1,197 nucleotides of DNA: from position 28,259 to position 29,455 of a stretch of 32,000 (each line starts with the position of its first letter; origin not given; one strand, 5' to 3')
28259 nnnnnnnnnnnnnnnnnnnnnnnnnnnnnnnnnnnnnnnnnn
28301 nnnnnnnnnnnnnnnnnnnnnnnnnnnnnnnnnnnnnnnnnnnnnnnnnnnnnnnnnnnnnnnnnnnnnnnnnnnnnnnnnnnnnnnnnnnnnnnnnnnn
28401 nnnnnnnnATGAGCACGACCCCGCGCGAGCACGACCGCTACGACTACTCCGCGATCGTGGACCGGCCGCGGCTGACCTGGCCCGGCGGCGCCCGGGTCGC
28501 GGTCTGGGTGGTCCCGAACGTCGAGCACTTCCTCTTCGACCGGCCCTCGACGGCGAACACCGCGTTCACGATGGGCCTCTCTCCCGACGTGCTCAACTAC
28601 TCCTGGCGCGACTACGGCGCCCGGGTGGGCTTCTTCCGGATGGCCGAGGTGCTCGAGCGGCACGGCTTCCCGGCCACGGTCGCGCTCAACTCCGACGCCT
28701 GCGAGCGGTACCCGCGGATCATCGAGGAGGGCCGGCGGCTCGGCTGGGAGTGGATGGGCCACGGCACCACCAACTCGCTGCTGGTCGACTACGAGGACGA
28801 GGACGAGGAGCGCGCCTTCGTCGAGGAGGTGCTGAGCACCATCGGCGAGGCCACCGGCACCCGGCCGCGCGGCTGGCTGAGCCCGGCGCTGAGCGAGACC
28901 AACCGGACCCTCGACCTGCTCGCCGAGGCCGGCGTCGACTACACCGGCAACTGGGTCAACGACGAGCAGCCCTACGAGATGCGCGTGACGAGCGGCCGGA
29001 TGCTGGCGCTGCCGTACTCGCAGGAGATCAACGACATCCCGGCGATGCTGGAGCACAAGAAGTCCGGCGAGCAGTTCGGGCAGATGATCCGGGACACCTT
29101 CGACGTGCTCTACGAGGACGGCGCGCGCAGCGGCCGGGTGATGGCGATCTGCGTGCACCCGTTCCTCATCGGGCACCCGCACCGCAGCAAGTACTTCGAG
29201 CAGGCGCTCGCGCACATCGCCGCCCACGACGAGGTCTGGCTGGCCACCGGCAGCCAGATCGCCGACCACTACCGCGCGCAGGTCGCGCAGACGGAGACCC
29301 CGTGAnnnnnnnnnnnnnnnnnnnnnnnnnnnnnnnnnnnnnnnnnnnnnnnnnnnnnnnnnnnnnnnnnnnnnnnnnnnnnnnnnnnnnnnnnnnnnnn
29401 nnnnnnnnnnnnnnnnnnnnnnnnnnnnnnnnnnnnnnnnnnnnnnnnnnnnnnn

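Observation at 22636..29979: Module B: a nine-gene coupled operon of amide/amidine hydrolases that matches no pathway I know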

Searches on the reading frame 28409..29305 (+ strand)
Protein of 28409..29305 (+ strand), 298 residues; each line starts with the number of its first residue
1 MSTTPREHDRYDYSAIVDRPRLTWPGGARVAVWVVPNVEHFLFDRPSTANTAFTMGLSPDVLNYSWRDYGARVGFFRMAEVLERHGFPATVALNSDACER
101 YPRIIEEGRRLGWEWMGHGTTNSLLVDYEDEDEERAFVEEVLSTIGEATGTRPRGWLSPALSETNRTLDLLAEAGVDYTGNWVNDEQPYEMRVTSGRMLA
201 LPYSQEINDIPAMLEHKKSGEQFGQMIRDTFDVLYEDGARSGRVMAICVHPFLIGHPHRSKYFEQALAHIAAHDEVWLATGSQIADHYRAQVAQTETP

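Call 7: search_protein_families(library=pfam, proteins=[window:28409-29305:+])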
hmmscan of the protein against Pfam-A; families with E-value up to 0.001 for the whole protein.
window:28409-29305:+ (298 aa): 1 family
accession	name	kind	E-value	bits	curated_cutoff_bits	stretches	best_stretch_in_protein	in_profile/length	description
PF01522.26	Polysacc_deac_1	-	3.9e-10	40.2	23.1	1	70-178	16-123/124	Polysaccharide deacetylase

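Call 8: search_protein_families(library=ncbifam, proteins=[window:28409-29305:+])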
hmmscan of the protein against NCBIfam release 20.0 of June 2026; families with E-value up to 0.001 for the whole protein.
window:28409-29305:+ (298 aa): 2 families
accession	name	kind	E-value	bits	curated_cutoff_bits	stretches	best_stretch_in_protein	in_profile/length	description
TIGR03212.1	uraD_N-term-dom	equivalog_domain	2e-43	148.5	424.6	1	66-291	70-294/297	allantoinase PuuE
TIGR03006.1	pepcterm_polyde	equivalog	0.00069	18.8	276.2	0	65-180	24-143/272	XrtA system polysaccharide deacetylase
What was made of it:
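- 28409..29305 (+): G8: PuuE-branch polysaccharide-deacetylase-fold hydrolase (ring or amide C-N hydrolase). TIGR03212 148.5 bits against cutoff 424.6 (call 8).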

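Call 15: search_solved_structures(query=window:28409-29305:+, max_evalue=0.001)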
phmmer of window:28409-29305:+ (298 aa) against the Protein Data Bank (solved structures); distinct sequences matched with E-value up to 0.001: 5.
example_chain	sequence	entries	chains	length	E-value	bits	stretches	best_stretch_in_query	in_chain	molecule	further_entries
1z7a_A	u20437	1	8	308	7.4e-34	120.4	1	20-291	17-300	conserved hypothetical protein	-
3cl6_A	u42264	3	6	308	1.4e-29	106.3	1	19-291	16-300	Puue allantoinase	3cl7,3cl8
3s6o_A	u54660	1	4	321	9.3e-28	100.4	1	22-290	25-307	Polysaccharide deacetylase family protein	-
3rxz_A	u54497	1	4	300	3.8e-24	88.5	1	23-293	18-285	Polysaccharide deacetylase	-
3qbu_A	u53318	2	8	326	1.2e-12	50.7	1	69-209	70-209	Putative uncharacterized protein | peptidoglycan deacetylase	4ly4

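Call 22: find_homologous_proteins(query=window:28409-29305:+, max_evalue=1e-20)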
Query window:28409-29305:+ (298 aa): 6749 proteins with E <= 1e-20 among 8000 candidates; the best 120 are listed.
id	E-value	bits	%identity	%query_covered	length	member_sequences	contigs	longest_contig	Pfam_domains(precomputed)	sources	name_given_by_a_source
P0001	2.2e-204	695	100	100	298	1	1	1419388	PF01522.27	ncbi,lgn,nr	ncbi:MAG: polysaccharide deacetylase family protein [Nocardioidaceae bacterium]|nr:polysaccharide de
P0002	8.7e-177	605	86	100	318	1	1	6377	PF01522.27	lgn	-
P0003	8.2e-169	578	82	99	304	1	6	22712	PF01522.27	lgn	-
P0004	4.1e-149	514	71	99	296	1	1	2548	PF01522.27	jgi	jgi:allantoinase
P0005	3.2e-145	501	72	98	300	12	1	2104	PF01522.27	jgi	-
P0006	2.3e-144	498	71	98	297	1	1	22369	PF01522.27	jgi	jgi:peptidoglycan/xylan/chitin deacetylase (PgdA/CDA1 family)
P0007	5.5e-144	497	71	96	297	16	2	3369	PF01522.27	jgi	jgi:peptidoglycan/xylan/chitin deacetylase (PgdA/CDA1 family)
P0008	7.6e-144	496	71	97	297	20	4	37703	PF01522.27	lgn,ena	-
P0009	2.6e-143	495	71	97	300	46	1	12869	PF01522.27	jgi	-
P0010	3.5e-143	494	69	98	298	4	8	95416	PF01522.27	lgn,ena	-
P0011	5.8e-143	494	70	98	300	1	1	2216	PF01522.27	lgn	-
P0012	8.4e-143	493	70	97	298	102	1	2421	PF01522.27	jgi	jgi:allantoinase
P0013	1.4e-142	492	71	96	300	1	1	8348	PF01522.27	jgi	jgi:peptidoglycan/xylan/chitin deacetylase (PgdA/CDA1 family)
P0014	1.5e-142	492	70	97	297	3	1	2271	PF01522.27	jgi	jgi:peptidoglycan/xylan/chitin deacetylase (PgdA/CDA1 family)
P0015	1.6e-142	492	71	97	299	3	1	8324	PF01522.27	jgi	jgi:peptidoglycan/xylan/chitin deacetylase (PgdA/CDA1 family)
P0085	6.3e-137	474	68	97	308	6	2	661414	PF01522.27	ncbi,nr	ncbi:polysaccharide deacetylase family protein [Ensifer sp. IC3342]|nr:polysaccharide deacetylase fa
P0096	1.6e-136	472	68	99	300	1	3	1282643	PF01522.27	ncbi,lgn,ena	ncbi:MAG: polysaccharide deacetylase family protein [Candidatus Acidiferrales bacterium]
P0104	2.6e-136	472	69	97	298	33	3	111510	PF01522.27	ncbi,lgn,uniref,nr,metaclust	ncbi:polysaccharide deacetylase family protein [Inquilinus limosus]|uniref:polysaccharide deacetylas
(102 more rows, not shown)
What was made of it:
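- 28409..29305 (+): The family is 65-72% identical across phyla (call 22).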

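Call 23: find_encoding_contigs(protein=P0104, flank=10000, max_places=2)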
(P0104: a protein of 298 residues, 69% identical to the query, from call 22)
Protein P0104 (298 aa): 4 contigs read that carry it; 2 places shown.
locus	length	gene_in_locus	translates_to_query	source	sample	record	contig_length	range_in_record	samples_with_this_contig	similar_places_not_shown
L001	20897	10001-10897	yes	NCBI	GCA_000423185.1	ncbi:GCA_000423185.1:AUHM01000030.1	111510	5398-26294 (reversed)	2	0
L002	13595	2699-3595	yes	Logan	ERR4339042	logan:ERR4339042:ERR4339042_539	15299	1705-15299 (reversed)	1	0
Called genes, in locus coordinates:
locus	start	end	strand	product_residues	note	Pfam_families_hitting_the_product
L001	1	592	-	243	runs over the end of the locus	PF01135:PCMT, PF13489:Methyltransf_23, PF13649:Methyltransf_25 (weak)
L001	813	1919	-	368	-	PF08450:SGL (faint), PF10282:Lactonase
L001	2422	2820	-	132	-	PF10012:DUF2255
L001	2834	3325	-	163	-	PF18050:Cyclophil_like2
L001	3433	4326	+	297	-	PF00126:HTH_1, PF03466:LysR_substrate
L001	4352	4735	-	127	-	PF03992:ABM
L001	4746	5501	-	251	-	PF02627:CMD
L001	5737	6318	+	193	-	PF01738:DLH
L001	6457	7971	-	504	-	PF00353:HemolysinCabind, PF08548:Peptidase_M10_C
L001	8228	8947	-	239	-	PF05148:Methyltransf_8, PF01209:Ubie_methyltran (weak), PF13489:Methyltransf_23, PF13649:Methyltransf_25, PF13847:Methyltransf_31, PF08241:Methyltransf_11, PF08242:Methyltransf_12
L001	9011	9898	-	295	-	PF00126:HTH_1, PF03466:LysR_substrate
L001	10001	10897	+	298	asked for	PF01522:Polysacc_deac_1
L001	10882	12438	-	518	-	PF12831:FAD_oxidored, PF13450:NAD_binding_8 (faint)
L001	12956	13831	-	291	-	PF04542:Sigma70_r2, PF04545:Sigma70_r4 (faint), PF08281:Sigma70_r4_2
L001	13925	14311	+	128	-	-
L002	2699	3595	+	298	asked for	PF01522:Polysacc_deac_1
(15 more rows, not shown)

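Call 24: find_encoding_contigs(protein=P0085, flank=10000, max_places=2)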
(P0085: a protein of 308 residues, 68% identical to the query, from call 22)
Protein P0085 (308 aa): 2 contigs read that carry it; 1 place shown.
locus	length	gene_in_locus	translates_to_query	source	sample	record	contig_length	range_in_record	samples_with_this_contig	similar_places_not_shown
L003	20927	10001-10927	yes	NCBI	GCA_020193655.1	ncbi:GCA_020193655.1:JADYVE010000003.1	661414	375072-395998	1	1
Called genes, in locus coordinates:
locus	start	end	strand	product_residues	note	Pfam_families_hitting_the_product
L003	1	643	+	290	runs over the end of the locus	PF03976:PPK2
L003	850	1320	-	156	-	-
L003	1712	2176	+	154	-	PF06689:zf-C4_ClpX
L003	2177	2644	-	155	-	PF04828:GFA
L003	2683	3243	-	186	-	PF06041:DUF924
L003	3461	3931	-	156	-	PF01047:MarR, PF12802:MarR_2, PF12840:HTH_20 (weak), PF13404:HTH_AsnC-type, PF13412:HTH_24, PF01037:AsnC_trans_reg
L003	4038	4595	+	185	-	PF06821:Ser_hydrolase, PF12697:Abhydrolase_6 (weak)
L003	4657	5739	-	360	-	PF01032:FecCD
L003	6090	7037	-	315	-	PF01497:Peripla_BP_2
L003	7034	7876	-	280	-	PF00005:ABC_tran, PF02463:SMC_N (faint), PF13304:AAA_21 (faint)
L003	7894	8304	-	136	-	PF07845:DUF1636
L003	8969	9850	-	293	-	PF00126:HTH_1, PF03466:LysR_substrate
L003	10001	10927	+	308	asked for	PF01522:Polysacc_deac_1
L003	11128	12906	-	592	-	PF03600:CitMHS, PF02080:TrkA_C, PF00939:Na_sulph_symp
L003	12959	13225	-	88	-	-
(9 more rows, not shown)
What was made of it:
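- G8 occurs alone with a LysR regulator in Inquilinus and Ensifer (calls 23, 24).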

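Call 25: find_encoding_contigs(protein=P0096, flank=10000, max_places=2)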
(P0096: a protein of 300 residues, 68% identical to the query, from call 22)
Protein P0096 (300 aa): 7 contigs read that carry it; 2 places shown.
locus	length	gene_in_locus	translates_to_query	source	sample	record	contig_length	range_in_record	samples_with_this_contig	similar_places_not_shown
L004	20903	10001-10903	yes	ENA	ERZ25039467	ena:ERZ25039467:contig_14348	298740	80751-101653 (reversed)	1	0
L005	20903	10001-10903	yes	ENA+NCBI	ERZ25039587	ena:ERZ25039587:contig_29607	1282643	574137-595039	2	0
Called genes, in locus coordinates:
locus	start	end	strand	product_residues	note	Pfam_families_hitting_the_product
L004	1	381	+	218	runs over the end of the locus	PF00005:ABC_tran, PF13304:AAA_21 (faint)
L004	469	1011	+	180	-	PF00528:BPD_transp_1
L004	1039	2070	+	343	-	PF04069:OpuAC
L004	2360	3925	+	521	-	PF00294:PfkB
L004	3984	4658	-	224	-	PF01061:ABC2_membrane, PF12698:ABC2_membrane_3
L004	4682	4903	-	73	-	-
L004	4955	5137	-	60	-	-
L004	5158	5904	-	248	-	PF00005:ABC_tran, PF13304:AAA_21 (faint), PF13732:DrrA1-3_C (weak)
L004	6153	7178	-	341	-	-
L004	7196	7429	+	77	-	-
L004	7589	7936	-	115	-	-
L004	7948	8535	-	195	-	PF04542:Sigma70_r2, PF08281:Sigma70_r4_2, PF04545:Sigma70_r4 (weak)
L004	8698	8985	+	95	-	-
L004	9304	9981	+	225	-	PF00857:Isochorismatase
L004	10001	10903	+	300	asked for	PF01522:Polysacc_deac_1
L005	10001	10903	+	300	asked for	PF01522:Polysacc_deac_1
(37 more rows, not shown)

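Call 26: find_encoding_contigs(protein=P0003, flank=10000, max_places=2)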
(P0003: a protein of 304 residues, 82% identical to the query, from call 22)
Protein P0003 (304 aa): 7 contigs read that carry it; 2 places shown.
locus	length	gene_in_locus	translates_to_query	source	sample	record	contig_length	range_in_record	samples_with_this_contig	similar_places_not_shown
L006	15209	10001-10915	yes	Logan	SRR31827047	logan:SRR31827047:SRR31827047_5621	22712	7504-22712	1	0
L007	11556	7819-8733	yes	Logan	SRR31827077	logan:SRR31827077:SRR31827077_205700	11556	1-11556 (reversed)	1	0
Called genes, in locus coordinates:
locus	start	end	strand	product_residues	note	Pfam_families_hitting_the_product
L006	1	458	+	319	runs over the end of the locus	PF22290:DmmA-like_N (weak), PF00175:NAD_binding_1 (faint), PF00111:Fer2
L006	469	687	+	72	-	PF20552:HTH_62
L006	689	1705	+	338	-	PF00355:Rieske, PF19112:VanA_C (weak)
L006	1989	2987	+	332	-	PF09084:NMT1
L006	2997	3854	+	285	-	PF00528:BPD_transp_1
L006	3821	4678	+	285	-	PF00005:ABC_tran, PF13401:AAA_22 (weak), PF13304:AAA_21 (faint)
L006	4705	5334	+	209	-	PF00857:Isochorismatase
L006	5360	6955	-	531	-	PF00710:Asparaginase, PF17763:Asparaginase_C (weak)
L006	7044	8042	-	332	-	-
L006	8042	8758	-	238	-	PF00857:Isochorismatase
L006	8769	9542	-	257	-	PF00106:adh_short, PF08659:KR, PF01370:Epimerase (faint), PF13561:adh_short_C2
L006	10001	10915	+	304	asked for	PF01522:Polysacc_deac_1 (weak)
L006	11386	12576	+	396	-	PF13407:Peripla_BP_4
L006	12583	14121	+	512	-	PF00005:ABC_tran, PF13555:AAA_29 (faint), PF13304:AAA_21 (faint), PF00005:ABC_tran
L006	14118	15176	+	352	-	PF02653:BPD_transp_2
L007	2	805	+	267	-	?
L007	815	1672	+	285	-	PF00528:BPD_transp_1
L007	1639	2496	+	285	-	PF00005:ABC_tran, PF13401:AAA_22 (weak), PF13304:AAA_21 (faint)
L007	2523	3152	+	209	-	PF00857:Isochorismatase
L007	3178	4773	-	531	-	PF00710:Asparaginase, PF17763:Asparaginase_C (weak)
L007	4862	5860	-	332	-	-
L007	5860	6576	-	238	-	PF00857:Isochorismatase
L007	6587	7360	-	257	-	PF00106:adh_short, PF08659:KR, PF01370:Epimerase (faint), PF13561:adh_short_C2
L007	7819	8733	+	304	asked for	PF01522:Polysacc_deac_1 (weak)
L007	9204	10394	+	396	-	PF13407:Peripla_BP_4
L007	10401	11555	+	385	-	?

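Call 27: find_encoding_contigs(protein=P0010, flank=10000, max_places=2)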
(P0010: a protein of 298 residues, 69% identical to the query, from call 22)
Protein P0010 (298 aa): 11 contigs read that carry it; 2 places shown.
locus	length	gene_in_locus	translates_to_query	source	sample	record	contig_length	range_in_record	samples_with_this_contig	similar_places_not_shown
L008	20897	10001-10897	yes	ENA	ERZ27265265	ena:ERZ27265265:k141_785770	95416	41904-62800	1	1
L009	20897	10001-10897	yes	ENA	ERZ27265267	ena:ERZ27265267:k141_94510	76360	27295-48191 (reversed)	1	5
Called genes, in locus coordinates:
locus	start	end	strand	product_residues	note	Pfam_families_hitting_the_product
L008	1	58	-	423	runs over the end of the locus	PF07690:MFS_1, PF00083:Sugar_tr (weak)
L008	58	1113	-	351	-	PF00296:Bac_luciferase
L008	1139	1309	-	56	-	-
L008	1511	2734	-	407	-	PF01979:Amidohydro_1, PF07969:Amidohydro_3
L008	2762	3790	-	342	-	PF04909:Amidohydro_2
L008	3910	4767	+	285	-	PF03328:HpcH_HpaI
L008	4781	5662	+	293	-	PF02826:2-Hacid_dh_C (weak), PF03446:NAD_binding_2, PF07991:KARI_N (faint), PF14833:NAD_binding_11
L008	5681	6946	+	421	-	PF05977:MFS_3, PF07690:MFS_1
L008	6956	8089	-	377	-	PF00296:Bac_luciferase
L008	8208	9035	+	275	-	PF02900:LigB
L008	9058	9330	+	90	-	PF07746:LigA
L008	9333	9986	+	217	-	PF00857:Isochorismatase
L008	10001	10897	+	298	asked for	PF01522:Polysacc_deac_1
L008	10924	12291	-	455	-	PF00501:AMP-binding, PF14535:AMP-binding_C_2 (faint)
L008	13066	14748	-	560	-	PF00732:GMC_oxred_N, PF05834:Lycopene_cycl (weak), PF13450:NAD_binding_8 (faint), PF05199:GMC_oxred_C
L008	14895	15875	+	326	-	PF03401:TctC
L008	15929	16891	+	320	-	PF03401:TctC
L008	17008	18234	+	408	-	PF02515:CoA_transf_3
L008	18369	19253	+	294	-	PF03328:HpcH_HpaI, PF15617:C-C_Bond_Lyase (faint)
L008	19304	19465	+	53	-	-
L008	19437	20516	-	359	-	PF01075:Glyco_transf_9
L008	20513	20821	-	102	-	-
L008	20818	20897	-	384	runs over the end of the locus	PF22691:Thiolase_C_1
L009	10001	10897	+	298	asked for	PF01522:Polysacc_deac_1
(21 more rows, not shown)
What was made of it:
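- Closest known: Nicotinate/2,5-dihydroxypyridine lower pathway. Same: In L008 the G7-G8 pair directly follows an extradiol dioxygenase (call 27).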

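Call 33: search_dna_similar(query=window:28409-29305:+, collection=plasmids, mode=protein, max_rows=25)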
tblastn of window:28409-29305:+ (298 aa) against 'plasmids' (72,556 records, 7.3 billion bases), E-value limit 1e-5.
Records with a match: 573; places in all: 826; records where one place covers at least 80% of the query: 482.
Best place of each record, by identity: <60% 573.
By first word of the organism name: Sinorhizobium 86; Rhizobium 54; Pseudosulfitobacter 45; Acinetobacter 29; Leisingera 22; Paracoccus 19; Agrobacterium 18; Ensifer 16; Streptomyces 15; Aminobacter 14; and 91 more.
By predicted mobility (MOB-suite, as given by PLSDB): non-mobilizable 357; mobilizable 115; conjugative 101.
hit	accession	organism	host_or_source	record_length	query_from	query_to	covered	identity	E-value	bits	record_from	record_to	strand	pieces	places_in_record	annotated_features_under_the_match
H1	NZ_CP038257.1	Microbacterium sediminis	sediment,deep-sea sediment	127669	10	290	94%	49.5%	2e-84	283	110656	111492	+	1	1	polysaccharide deacetylase family protein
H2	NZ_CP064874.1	Microbacterium paraoxydans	Homo sapiens,cerebrospinal fluid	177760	10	290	94%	49.5%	2e-84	283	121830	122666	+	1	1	polysaccharide deacetylase family protein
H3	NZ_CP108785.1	Embleya sp. NBC_00888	-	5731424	3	288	96%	48.6%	1e-76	261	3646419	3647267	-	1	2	none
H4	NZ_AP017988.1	Aminobacter sp. SS-2016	Lotus japoicus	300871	11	288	93%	49.3%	5e-79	268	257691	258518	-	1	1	polysaccharide deacetylase family protein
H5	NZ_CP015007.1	Aminobacter aminovorans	cell culture,soil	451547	11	288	93%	49.3%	5e-79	268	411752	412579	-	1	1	polysaccharide deacetylase family protein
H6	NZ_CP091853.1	Terrarubrum flagellatum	cell culture,forest soil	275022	10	288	94%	47.5%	4e-74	253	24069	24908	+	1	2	polysaccharide deacetylase family protein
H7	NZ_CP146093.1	Ralstonia sp. RRA.1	pure culture,Cupriavidus necator ...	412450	11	292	95%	45.6%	2e-74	254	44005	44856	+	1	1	polysaccharide deacetylase family protein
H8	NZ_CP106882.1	Comamonas endophytica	Indosasa shibataeoides,cell culture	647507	11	298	97%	44.2%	4e-69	239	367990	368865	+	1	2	polysaccharide deacetylase family protein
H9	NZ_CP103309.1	Rhodococcus pyridinivorans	Sediment samples were collected from a ...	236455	11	293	95%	44.7%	6e-43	258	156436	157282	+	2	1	none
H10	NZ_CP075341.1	Rhodococcus ruber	-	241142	11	293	95%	44.7%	6e-43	258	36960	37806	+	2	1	none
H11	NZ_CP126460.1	Rhodococcus sp. AH-ZY2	single cell,soil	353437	11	293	95%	44.7%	6e-43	258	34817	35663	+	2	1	none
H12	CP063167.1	Variovorax paradoxus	-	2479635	6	291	96%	44.3%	1e-62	221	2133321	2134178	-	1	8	polysaccharide deacetylase family protein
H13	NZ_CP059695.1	Gordonia rubripertincta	Cell culture,soil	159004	16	293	93%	45.3%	2e-70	243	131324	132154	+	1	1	polysaccharide deacetylase family protein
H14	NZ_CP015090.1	Salipiger abyssi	single cell,marine seawater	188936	3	294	98%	42.8%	2e-67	234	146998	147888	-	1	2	polysaccharide deacetylase family protein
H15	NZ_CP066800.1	Burkholderia plantarii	Oryza sativa,cell culture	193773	2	288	96%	43.2%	2e-70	243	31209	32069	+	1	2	polysaccharide deacetylase family protein | isochorismatase family protein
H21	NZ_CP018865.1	Arthrobacter crystallopoietes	single cell,soil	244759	8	288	94%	42.9%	9e-65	226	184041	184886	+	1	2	polysaccharide deacetylase family protein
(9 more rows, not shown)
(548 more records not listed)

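Call 35: get_annotated_region(hit=H1, flank=9000)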
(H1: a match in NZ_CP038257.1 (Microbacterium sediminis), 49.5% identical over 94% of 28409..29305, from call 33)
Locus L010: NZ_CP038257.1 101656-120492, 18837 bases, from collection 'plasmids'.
description: Microbacterium sediminis strain YLB-01 plasmid unnamed, complete sequence
organism: Microbacterium sediminis (NCBI taxid 904291)
taxonomy: Bacteria; Actinomycetota; Actinomycetes; Micrococcales; Microbacteriaceae; Microbacterium; Microbacterium sediminis
host: -; source: sediment,deep-sea sediment; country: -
typing (MOB-suite, as given by PLSDB): non-mobilizable
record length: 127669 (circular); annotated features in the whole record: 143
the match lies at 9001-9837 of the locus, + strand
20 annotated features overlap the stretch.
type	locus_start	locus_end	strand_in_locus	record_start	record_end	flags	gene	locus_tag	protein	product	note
CDS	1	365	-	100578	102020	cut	-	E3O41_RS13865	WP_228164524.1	Rieske 2Fe-2S domain-containing protein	-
CDS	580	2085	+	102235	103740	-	-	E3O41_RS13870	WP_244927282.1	aldehyde dehydrogenase family protein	-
CDS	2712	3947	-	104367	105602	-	-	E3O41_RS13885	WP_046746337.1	IS256 family transposase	-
CDS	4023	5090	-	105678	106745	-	-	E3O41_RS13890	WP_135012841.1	FAD-dependent oxidoreductase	-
CDS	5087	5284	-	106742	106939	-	-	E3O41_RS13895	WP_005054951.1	ferredoxin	-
CDS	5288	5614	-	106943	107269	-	-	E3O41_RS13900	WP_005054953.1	hypothetical protein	-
CDS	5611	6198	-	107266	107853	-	-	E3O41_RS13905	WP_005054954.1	3-phenylpropionate/cinnamic acid dioxygenase subunit beta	GO:0019380 - 3-phenylpropionate catabolic process [Evidence IEA]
CDS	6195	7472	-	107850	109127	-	-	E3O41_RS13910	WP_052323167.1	Rieske 2Fe-2S domain-containing protein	-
CDS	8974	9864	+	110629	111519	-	-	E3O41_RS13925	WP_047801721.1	polysaccharide deacetylase family protein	-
CDS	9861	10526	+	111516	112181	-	-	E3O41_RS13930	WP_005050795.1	N-carbamoylsarcosine amidohydrolase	-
CDS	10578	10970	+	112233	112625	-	-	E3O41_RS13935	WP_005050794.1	SDR family oxidoreductase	-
CDS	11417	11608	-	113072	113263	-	-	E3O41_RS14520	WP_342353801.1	hypothetical protein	-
CDS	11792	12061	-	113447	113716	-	-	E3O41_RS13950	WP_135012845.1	endonuclease/exonuclease/phosphatase family protein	-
CDS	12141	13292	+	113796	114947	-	-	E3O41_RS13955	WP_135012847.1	MFS transporter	GO:0055085 - transmembrane transport [Evidence IEA]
CDS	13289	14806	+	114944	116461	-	-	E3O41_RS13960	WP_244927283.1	SLC13 family permease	GO:0055085 - transmembrane transport [Evidence IEA]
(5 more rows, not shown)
